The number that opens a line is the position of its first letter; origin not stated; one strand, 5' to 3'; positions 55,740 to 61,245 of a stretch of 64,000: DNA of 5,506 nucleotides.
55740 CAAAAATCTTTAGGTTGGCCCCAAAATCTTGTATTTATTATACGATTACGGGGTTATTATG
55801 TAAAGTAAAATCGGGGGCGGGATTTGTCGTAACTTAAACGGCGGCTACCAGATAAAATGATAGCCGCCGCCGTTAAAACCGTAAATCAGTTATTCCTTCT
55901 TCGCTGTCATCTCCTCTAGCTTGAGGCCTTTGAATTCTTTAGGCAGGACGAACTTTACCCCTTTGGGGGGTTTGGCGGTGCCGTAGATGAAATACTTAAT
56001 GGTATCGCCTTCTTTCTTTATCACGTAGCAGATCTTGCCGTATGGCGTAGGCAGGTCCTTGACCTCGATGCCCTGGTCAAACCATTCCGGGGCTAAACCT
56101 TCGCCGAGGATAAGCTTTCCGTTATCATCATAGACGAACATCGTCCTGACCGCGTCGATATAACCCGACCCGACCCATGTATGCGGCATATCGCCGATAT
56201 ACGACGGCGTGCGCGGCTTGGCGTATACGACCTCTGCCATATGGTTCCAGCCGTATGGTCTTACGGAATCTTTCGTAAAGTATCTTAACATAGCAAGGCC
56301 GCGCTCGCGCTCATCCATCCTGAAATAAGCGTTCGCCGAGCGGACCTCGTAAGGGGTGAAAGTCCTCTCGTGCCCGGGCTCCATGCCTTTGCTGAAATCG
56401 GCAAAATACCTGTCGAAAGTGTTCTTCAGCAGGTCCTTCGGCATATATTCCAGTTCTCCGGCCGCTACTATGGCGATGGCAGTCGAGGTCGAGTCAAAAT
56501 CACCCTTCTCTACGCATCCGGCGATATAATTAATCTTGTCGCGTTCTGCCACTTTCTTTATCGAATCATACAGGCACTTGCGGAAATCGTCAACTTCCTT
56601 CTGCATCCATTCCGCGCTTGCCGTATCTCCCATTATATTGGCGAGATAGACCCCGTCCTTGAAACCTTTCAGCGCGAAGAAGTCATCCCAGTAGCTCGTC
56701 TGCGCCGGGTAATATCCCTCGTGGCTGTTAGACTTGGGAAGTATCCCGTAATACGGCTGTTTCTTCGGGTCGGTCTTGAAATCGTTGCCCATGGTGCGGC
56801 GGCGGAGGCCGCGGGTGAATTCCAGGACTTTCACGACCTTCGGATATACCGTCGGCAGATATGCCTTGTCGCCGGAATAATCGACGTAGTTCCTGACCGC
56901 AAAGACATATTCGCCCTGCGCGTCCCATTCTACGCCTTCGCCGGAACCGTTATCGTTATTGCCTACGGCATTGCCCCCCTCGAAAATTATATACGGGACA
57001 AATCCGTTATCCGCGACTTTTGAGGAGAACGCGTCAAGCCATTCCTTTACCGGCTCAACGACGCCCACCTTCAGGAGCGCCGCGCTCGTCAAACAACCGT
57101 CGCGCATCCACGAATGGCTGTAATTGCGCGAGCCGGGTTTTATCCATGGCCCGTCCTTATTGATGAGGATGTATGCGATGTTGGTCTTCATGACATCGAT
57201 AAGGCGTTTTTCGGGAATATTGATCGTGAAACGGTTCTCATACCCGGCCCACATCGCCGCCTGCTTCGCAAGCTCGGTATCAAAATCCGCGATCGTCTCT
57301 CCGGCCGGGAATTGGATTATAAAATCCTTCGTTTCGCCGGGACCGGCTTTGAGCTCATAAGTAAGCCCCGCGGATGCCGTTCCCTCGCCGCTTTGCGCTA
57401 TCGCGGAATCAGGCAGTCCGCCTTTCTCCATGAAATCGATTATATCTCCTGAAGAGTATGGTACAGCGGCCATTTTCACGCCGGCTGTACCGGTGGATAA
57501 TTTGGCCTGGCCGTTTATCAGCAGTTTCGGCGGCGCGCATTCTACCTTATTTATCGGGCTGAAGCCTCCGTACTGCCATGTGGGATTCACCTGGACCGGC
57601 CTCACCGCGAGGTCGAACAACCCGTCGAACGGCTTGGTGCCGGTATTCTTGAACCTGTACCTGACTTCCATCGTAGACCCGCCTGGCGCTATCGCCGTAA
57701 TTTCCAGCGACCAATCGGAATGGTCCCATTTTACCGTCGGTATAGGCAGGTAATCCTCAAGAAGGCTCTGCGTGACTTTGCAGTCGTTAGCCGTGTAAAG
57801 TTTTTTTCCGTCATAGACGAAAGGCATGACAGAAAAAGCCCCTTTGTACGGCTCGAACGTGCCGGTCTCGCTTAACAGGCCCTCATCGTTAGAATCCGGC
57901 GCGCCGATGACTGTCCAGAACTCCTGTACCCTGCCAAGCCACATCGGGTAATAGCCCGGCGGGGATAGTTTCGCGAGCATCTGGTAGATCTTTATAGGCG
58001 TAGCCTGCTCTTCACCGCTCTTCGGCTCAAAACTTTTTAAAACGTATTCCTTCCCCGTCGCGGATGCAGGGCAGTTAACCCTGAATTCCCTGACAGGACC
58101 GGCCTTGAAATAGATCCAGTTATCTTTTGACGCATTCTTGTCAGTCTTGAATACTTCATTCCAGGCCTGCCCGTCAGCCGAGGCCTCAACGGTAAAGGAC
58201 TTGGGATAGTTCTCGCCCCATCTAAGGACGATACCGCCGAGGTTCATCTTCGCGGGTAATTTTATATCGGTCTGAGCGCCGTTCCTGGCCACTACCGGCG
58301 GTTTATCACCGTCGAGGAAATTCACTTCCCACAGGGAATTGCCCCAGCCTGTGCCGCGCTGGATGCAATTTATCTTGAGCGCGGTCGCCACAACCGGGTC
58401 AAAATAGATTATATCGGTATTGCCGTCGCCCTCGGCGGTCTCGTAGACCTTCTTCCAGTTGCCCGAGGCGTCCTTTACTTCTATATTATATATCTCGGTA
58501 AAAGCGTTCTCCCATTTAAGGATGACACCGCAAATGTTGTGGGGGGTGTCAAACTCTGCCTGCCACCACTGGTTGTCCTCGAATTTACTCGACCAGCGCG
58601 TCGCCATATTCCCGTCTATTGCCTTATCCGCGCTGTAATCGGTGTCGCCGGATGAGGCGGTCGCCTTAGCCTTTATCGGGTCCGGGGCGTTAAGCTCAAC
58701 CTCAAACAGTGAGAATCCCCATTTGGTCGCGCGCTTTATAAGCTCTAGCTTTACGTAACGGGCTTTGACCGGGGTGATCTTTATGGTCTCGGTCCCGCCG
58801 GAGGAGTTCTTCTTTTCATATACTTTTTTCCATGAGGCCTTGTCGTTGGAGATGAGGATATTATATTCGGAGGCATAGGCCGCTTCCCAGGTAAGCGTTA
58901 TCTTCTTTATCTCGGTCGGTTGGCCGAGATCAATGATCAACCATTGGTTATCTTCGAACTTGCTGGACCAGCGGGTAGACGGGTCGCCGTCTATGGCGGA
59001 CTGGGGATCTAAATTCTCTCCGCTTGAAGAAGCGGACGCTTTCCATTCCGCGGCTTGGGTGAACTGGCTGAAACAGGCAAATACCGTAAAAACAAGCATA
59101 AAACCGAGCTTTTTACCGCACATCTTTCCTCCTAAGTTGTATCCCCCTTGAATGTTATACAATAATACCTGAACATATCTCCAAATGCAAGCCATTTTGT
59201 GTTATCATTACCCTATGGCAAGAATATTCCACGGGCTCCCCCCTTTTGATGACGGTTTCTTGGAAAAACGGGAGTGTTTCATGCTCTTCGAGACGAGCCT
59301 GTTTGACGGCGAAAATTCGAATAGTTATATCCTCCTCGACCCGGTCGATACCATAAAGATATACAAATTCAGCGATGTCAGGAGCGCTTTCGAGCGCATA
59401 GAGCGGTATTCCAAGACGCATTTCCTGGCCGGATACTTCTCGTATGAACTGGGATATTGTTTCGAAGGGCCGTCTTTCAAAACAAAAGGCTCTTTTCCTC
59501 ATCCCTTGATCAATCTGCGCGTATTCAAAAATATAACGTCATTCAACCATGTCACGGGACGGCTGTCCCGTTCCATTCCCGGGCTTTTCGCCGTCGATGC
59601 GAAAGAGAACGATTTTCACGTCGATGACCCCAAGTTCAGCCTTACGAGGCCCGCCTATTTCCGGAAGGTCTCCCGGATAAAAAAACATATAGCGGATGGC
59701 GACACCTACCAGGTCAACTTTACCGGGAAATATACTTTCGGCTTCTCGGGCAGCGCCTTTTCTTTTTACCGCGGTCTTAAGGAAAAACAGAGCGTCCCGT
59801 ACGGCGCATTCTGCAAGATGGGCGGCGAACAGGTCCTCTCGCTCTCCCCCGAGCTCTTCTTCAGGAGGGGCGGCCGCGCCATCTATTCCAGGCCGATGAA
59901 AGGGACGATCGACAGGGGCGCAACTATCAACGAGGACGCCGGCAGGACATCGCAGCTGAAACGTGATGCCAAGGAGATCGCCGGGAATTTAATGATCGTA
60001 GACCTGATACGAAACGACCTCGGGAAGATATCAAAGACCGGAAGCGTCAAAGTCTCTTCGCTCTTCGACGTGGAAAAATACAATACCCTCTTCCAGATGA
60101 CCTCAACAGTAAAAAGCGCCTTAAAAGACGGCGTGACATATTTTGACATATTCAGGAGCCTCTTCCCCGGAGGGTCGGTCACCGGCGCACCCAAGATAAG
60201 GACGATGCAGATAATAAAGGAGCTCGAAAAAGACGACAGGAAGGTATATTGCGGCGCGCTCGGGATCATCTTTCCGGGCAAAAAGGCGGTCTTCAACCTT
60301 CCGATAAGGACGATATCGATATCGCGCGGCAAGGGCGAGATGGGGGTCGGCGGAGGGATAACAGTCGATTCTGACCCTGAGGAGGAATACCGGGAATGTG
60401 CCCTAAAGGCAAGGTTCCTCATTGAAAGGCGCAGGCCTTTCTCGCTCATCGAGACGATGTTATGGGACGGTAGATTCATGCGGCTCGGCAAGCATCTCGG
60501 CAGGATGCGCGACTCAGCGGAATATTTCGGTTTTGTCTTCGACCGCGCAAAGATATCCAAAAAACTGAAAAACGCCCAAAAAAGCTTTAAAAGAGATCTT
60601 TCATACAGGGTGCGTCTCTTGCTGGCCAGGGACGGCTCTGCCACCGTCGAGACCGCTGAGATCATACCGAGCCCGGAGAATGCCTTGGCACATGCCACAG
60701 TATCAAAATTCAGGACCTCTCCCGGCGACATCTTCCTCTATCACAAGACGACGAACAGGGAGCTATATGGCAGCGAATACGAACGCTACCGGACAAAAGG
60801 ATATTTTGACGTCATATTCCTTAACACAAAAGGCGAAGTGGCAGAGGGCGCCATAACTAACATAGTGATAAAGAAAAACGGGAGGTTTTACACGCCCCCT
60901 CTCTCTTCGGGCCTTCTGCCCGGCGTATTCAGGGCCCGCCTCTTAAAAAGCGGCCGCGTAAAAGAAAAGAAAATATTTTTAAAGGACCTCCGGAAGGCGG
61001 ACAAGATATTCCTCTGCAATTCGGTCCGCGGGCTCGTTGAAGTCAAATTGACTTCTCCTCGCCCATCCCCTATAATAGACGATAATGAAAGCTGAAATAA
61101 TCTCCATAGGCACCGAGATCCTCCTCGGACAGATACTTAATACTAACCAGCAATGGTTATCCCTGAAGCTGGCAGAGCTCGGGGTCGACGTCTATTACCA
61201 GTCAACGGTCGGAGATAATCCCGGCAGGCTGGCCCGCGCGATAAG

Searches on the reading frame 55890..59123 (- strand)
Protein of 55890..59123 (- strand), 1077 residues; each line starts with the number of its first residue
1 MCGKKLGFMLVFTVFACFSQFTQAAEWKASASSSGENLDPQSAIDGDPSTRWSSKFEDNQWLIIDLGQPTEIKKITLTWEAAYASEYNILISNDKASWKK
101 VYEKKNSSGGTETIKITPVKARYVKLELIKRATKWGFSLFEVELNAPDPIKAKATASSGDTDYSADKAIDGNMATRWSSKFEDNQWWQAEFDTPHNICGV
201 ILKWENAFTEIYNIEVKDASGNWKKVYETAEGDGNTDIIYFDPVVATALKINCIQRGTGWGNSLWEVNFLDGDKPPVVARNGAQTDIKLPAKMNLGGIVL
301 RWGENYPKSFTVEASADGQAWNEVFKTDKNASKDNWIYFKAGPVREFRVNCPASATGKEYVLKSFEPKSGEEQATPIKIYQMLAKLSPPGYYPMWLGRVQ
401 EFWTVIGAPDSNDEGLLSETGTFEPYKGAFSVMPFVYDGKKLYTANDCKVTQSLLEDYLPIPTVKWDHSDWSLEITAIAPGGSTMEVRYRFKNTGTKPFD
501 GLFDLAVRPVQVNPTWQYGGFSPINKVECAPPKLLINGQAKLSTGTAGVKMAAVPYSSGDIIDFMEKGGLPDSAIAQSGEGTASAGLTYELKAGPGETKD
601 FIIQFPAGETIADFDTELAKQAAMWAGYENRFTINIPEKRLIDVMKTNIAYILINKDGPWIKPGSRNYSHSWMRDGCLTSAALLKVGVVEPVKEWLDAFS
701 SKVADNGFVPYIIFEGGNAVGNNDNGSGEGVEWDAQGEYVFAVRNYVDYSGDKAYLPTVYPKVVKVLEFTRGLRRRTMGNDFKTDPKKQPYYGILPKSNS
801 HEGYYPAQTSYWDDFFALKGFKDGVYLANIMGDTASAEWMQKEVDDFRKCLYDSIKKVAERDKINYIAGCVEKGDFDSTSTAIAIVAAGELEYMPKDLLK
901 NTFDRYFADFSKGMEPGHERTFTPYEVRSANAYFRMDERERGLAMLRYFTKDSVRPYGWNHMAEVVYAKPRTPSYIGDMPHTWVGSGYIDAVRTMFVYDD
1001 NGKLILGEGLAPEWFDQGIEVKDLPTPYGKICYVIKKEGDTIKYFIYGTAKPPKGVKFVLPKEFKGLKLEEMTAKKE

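Call 8: search_protein_families(library=pfam, proteins=[window:55890-59123:-], max_evalue=0.01)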
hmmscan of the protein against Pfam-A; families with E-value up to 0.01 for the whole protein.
window:55890-59123:- (1077 aa): 4 families
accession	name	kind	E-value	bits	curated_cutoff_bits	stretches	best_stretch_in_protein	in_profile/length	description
PF00754.31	F5_F8_type_C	-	1.8e-56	190.1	28.2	3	29-140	2-124/127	F5/8 type C domain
PF22633.2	F5_F8_type_C_2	-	1.3e-48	164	27.8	3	43-126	2-91/91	NedA-like, galactose-binding domain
PF24607.1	CBM_AftD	-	8.9e-05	22.6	27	0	40-130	19-112/149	Arabinofuranosyltransferase D, third carbohydrate binding module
PF13163.11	DUF3999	-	0.001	18.8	30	0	60-229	115-279/424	Protein of unknown function (DUF3999)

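Call 14: search_solved_structures(query=window:55890-59123:-, max_evalue=1)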
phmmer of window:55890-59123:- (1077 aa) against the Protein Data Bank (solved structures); distinct sequences matched with E-value up to 1: 20.
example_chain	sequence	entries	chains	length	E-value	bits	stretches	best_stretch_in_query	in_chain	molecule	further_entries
4zy9_A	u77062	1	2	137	2.7e-20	75.1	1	30-144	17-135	Glucanase/chitosanase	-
2rv9_A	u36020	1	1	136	3.7e-20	74.6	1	30-144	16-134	Glucanase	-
4zxe_A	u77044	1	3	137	3.8e-20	74.6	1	30-144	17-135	Glucanase/Chitosanase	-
2rva_A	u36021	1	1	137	2.8e-18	68.4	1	151-267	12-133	Glucanase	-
4zz5_A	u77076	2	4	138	2.8e-18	68.4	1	151-267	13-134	Glucanase/chitosanase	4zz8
7d29_A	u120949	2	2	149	1.2e-07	33.2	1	31-141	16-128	AlyQ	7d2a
5zu6_A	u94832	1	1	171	4.2e-07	31.4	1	30-126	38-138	CBM32 domain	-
2jd9_A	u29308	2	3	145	6.1e-07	30.9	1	28-152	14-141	YECBM32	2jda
7wdt_A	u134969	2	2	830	1.8e-05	26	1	39-143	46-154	Beta-N-acetylhexosaminidase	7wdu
6yxz_JJJ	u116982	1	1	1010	2.5e-05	25.5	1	39-143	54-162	Beta-N-acetylhexosaminidase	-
6z14_JJJ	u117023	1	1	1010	2.5e-05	25.5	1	39-143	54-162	Beta-N-acetylhexosaminidase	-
4a42_A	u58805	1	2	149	0.0017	19.5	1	34-109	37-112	ALPHA-N-ACETYLGLUCOSAMINIDASE FAMILY PROTEIN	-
4gwi_A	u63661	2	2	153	0.0042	18.2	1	50-144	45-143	Platelet aggregation factor Sm-hPAF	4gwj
3le0_A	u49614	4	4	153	0.0053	17.9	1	51-144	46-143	Platelet aggregation factor Sm-hPAF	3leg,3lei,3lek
3cqo_A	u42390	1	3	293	0.07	14.1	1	55-210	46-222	FBP32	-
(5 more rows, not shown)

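Call 47: search_protein_families(library=ncbifam, proteins=[window:55890-59123:-], max_evalue=1)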
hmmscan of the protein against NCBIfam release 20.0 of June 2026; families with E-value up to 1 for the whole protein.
window:55890-59123:- (1077 aa): 2 families
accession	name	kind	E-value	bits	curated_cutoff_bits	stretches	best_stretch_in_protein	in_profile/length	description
NF047619.1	NADase_discoid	domain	3.2e-06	27.3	38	2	32-77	7-55/130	NADase-type glycan-binding domain-containing protein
NF041084.1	trehalase_H1_Arch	equivalog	0.0076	14.9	820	0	725-770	327-372/570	alpha,alpha-trehalase TreH1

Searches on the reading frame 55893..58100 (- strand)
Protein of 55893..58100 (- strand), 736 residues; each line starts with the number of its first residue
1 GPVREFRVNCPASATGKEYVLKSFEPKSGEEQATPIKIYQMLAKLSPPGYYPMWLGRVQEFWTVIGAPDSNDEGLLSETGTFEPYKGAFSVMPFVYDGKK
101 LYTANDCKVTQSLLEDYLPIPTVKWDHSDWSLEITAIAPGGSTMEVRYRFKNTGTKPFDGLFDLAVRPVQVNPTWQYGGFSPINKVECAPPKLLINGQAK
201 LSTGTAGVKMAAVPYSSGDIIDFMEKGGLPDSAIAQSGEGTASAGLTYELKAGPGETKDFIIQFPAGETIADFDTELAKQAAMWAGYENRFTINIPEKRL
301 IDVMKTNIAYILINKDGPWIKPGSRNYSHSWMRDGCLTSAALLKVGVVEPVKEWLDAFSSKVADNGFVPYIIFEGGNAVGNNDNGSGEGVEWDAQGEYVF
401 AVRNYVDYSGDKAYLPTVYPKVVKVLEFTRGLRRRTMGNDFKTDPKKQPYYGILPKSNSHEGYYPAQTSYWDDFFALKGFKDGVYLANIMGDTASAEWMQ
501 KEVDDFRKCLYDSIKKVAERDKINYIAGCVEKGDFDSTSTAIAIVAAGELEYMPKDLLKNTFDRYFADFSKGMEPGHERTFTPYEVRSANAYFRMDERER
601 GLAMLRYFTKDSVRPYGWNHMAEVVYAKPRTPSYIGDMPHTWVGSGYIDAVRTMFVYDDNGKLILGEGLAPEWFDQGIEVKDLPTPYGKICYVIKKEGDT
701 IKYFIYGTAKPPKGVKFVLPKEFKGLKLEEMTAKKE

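Call 46: search_protein_families(library=pfam, proteins=[window:55893-58100:-], max_evalue=10)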
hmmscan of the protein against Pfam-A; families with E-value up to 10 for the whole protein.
window:55893-58100:- (736 aa): 1 family
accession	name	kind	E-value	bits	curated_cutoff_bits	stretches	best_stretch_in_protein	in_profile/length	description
PF11653.13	VirionAssem_T7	-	0.042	14.8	25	1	188-245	24-82/99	Bacteriophage T7 virion assembly protein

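Call 94: find_related_loci(query=window:55893-58100:-, collection=metagenome_contigs, flank=6000)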
Query window:55893-58100:- (736 aa) in metagenome_contigs; peptide patterns used: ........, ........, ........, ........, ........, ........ (x = any residue, [..] = any of these).
40 stretches matched a pattern; 4 encode a relative of the query (tblastn E <= 1e-3); 4 distinct loci.
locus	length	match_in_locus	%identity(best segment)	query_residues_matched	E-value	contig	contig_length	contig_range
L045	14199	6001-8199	71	2-735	0e+0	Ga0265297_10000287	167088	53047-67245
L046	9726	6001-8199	71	2-734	0e+0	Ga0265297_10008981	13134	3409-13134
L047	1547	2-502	52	560-727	2e-55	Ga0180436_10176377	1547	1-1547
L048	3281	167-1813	26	179-720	7e-41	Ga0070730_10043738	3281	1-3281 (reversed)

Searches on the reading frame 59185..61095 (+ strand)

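Call 9: search_protein_families(library=pfam, proteins=[window:59185-61095:+])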
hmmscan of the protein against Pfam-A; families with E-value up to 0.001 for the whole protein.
window:59185-61095:+ (636 aa): 2 families
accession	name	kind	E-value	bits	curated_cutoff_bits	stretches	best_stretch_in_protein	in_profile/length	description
PF00425.24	Chorismate_bind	-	5.6e-81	272.3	27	1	156-408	3-257/257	chorismate binding enzyme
PF01063.24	Aminotran_4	-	2e-44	152.6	28.5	1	421-621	2-221/223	Amino-transferase class IV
